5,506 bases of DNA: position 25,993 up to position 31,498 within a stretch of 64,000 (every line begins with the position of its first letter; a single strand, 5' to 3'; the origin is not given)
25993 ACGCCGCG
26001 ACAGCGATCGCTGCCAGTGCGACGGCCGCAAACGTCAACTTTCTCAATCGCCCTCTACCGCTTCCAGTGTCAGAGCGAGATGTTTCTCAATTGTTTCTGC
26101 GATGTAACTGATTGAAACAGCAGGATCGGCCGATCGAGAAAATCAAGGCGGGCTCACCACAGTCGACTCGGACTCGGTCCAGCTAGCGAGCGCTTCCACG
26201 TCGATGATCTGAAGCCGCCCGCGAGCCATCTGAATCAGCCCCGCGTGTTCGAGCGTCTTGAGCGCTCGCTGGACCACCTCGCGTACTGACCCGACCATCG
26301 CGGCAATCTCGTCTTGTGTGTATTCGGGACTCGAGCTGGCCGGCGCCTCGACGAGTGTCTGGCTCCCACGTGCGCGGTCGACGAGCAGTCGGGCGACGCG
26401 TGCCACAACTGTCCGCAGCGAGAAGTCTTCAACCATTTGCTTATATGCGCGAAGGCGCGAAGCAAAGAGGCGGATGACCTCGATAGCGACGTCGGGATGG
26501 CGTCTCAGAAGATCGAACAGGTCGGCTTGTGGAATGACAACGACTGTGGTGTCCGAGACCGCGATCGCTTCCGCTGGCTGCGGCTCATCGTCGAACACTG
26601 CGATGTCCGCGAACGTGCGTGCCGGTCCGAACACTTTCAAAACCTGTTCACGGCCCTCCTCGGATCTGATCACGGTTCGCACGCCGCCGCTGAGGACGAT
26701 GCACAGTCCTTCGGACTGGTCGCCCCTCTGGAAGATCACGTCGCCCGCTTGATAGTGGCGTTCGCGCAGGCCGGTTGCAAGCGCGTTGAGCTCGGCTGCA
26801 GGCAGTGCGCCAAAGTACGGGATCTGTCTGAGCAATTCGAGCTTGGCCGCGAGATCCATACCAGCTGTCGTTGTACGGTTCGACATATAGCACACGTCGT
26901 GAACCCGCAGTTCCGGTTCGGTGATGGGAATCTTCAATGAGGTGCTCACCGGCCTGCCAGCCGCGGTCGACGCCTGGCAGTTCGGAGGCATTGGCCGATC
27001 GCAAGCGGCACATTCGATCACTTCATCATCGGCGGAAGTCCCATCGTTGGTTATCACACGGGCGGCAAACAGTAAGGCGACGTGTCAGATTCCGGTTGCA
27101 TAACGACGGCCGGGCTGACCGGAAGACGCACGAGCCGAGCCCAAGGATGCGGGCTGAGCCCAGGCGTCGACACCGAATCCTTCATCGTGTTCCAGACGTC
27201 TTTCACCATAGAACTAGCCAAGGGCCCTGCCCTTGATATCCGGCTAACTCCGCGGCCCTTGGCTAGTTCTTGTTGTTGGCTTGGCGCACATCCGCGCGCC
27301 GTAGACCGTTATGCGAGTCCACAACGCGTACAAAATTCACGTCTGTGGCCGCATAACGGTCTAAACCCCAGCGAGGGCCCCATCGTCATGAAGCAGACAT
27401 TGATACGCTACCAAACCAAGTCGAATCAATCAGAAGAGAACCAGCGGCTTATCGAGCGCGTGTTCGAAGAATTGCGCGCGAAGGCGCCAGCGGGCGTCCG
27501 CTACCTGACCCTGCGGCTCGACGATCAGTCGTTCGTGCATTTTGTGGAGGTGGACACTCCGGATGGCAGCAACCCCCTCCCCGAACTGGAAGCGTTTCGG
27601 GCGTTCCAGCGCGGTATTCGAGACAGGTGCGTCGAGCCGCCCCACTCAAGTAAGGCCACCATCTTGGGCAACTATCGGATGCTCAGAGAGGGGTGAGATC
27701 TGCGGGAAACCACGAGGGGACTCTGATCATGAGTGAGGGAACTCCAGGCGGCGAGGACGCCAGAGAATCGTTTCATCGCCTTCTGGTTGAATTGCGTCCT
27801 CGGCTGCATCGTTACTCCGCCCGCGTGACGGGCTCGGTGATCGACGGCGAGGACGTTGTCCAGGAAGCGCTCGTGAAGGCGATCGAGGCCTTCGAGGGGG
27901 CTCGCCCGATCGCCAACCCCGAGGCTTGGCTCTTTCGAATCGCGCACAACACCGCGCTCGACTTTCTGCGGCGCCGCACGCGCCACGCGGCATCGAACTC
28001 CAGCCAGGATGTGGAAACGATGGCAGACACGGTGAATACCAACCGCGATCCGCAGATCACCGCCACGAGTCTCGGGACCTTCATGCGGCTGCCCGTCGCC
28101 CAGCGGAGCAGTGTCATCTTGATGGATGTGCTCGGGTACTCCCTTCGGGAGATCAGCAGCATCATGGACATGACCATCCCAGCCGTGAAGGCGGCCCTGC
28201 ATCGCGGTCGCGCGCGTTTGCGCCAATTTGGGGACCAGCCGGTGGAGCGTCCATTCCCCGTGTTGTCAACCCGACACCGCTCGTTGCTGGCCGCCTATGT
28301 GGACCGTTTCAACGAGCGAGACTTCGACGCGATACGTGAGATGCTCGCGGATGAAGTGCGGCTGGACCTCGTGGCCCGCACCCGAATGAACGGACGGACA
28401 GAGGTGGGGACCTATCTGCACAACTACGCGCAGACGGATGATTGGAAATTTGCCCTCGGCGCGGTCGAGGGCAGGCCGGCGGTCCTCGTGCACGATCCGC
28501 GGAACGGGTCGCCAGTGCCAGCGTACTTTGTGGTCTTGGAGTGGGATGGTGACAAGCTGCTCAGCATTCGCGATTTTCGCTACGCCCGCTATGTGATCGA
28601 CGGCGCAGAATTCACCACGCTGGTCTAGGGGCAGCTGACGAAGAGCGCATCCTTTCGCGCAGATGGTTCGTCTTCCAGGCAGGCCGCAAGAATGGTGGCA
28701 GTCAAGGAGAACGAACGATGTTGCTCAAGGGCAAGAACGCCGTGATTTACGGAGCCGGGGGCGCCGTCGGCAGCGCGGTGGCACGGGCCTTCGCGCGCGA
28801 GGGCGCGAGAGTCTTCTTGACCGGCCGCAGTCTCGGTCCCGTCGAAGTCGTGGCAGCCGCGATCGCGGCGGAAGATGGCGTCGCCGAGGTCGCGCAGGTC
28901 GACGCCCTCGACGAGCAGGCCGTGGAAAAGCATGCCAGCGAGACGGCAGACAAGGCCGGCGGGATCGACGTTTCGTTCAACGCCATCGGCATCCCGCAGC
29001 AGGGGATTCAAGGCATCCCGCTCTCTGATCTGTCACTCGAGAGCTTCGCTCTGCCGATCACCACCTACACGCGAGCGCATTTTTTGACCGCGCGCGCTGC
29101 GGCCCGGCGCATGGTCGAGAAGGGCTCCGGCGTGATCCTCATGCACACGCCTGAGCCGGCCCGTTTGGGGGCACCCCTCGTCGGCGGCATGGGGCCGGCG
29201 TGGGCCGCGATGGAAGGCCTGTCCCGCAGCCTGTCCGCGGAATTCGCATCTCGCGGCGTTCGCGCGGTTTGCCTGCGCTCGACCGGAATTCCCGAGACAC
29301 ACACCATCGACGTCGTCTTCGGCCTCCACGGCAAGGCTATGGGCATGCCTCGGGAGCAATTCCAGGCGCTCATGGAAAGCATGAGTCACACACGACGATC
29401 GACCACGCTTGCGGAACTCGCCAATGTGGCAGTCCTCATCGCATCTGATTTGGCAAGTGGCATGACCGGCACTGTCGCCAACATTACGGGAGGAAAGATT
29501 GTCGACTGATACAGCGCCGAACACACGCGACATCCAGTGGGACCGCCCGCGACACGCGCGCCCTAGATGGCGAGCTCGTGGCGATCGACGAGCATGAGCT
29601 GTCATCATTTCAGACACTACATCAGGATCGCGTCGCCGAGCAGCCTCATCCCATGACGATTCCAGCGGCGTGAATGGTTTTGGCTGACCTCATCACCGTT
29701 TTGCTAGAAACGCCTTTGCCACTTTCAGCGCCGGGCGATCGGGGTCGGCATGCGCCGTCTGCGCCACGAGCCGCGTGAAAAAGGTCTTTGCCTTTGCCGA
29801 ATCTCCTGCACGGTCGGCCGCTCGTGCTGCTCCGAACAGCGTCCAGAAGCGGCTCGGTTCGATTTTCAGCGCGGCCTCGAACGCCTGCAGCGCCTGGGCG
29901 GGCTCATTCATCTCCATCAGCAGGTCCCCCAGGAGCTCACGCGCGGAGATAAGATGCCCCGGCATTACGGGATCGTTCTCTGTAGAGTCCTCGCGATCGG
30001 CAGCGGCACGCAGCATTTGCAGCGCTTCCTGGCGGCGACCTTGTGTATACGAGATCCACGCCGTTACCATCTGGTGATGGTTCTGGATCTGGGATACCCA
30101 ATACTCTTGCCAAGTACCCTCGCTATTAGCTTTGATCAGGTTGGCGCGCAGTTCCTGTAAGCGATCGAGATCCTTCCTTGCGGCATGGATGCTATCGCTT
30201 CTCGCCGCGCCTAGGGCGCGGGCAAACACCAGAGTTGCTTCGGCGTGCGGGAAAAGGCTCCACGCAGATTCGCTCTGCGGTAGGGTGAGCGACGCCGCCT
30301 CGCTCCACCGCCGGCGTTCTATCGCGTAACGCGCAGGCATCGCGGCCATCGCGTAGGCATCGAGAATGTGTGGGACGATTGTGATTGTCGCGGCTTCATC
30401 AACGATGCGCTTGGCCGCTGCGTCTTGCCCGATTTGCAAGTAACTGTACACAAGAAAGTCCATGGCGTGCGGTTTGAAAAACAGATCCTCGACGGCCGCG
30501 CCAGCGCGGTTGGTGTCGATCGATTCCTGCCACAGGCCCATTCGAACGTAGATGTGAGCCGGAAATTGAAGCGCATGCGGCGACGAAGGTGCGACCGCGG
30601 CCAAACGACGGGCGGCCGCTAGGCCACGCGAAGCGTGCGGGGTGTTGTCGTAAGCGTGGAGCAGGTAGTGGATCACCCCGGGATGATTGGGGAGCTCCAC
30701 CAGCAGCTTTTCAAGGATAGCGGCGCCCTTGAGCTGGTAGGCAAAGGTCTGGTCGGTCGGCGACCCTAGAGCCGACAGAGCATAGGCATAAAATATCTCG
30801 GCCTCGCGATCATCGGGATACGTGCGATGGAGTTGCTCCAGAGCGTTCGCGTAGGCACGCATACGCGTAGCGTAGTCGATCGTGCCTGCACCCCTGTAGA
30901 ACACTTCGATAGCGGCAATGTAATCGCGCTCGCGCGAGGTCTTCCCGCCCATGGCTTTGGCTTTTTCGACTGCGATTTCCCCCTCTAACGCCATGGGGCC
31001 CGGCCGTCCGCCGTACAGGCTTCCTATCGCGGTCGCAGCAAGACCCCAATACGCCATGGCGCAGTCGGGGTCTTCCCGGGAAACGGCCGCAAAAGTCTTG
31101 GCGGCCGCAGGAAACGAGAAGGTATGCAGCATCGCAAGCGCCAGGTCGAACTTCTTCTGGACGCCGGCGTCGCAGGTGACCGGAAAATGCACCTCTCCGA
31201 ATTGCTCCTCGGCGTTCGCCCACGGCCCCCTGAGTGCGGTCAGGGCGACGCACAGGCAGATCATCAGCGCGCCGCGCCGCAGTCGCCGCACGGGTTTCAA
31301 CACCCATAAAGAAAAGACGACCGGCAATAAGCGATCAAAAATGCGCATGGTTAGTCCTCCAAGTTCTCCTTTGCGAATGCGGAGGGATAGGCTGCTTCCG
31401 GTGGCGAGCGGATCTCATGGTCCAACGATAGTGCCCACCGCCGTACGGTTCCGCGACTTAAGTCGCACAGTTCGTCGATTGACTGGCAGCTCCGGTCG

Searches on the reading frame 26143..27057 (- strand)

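Call 14: search_protein_families(library=pfam, proteins=[window:26143-27057:-], max_evalue=0.001)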
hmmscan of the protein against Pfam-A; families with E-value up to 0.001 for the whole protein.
window:26143-27057:- (304 aa): 2 families
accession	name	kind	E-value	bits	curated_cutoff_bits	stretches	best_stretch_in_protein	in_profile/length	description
PF00027.35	cNMP_binding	-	3.2e-24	85.1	27.5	1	99-187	1-89/89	Cyclic nucleotide-binding domain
PF13545.12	HTH_Crp_2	-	1.1e-14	54.6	27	1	219-292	1-69/70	Crp-like helix-turn-helix domain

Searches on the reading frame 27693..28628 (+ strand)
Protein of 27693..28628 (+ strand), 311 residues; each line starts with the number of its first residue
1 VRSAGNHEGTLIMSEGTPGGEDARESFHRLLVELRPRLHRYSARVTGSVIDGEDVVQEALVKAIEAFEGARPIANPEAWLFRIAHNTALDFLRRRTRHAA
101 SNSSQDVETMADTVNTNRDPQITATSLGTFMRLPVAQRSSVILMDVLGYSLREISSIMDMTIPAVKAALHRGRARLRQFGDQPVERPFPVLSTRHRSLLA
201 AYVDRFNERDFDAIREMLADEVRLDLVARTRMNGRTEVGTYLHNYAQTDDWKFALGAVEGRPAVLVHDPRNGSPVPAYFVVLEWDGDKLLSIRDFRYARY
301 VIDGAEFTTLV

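Call 14: search_protein_families(library=pfam, proteins=[window:27693-28628:+], max_evalue=0.001)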
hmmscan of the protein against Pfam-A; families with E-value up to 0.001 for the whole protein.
window:27693-28628:+ (311 aa): 4 families
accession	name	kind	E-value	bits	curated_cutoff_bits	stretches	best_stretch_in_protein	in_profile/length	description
PF04542.20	Sigma70_r2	-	3.9e-16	59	24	1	33-97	4-70/71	Sigma-70 region 2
PF08281.18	Sigma70_r4_2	-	2.2e-10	40.4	25.7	1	132-176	10-54/54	Sigma-70, region 4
PF12680.13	SnoaL_2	-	1.9e-06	28.8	27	1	200-265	2-69/102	SnoaL-like domain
PF22029.2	PhyR_sigma2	-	3e-06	27.6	27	1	36-85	6-55/55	Sigma2 domain of PhyR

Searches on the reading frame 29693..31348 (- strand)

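Call 14: search_protein_families(library=pfam, proteins=[window:29693-31348:-], max_evalue=0.001)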
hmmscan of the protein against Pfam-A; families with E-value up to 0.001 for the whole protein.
window:29693-31348:- (551 aa): 10 families
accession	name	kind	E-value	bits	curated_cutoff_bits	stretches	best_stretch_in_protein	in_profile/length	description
PF14559.12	TPR_19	-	6.5e-10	39.6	25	1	477-533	1-57/68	Tetratricopeptide repeat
PF23914.1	TPR_CcmH_CycH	-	7e-07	29.7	42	1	472-530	55-116/158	Cytochrome c-type biogenesis protein H TPR domain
PF13181.12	TPR_8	-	7.9e-07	29.2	25.7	0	470-499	4-33/34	Tetratricopeptide repeat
PF07719.23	TPR_2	-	3.3e-06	27.2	27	1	472-499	6-33/34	Tetratricopeptide repeat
PF13428.12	TPR_14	-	4.1e-06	27.4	23.5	0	469-509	3-43/44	Tetratricopeptide repeat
PF00515.34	TPR_1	-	4.2e-05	23.6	27.8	0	473-499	7-33/34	Tetratricopeptide repeat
PF13174.12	TPR_6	-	5e-05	24.1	26.3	0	504-529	3-28/33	Tetratricopeptide repeat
PF13176.12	TPR_7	-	0.00027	21.2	27.9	0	471-496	3-28/36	Tetratricopeptide repeat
PF13432.12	TPR_16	-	0.00036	21.3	32.7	1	473-532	3-62/65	Tetratricopeptide repeat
PF13374.12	TPR_10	-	0.00057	20.3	27.5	0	430-451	9-30/42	Tetratricopeptide repeat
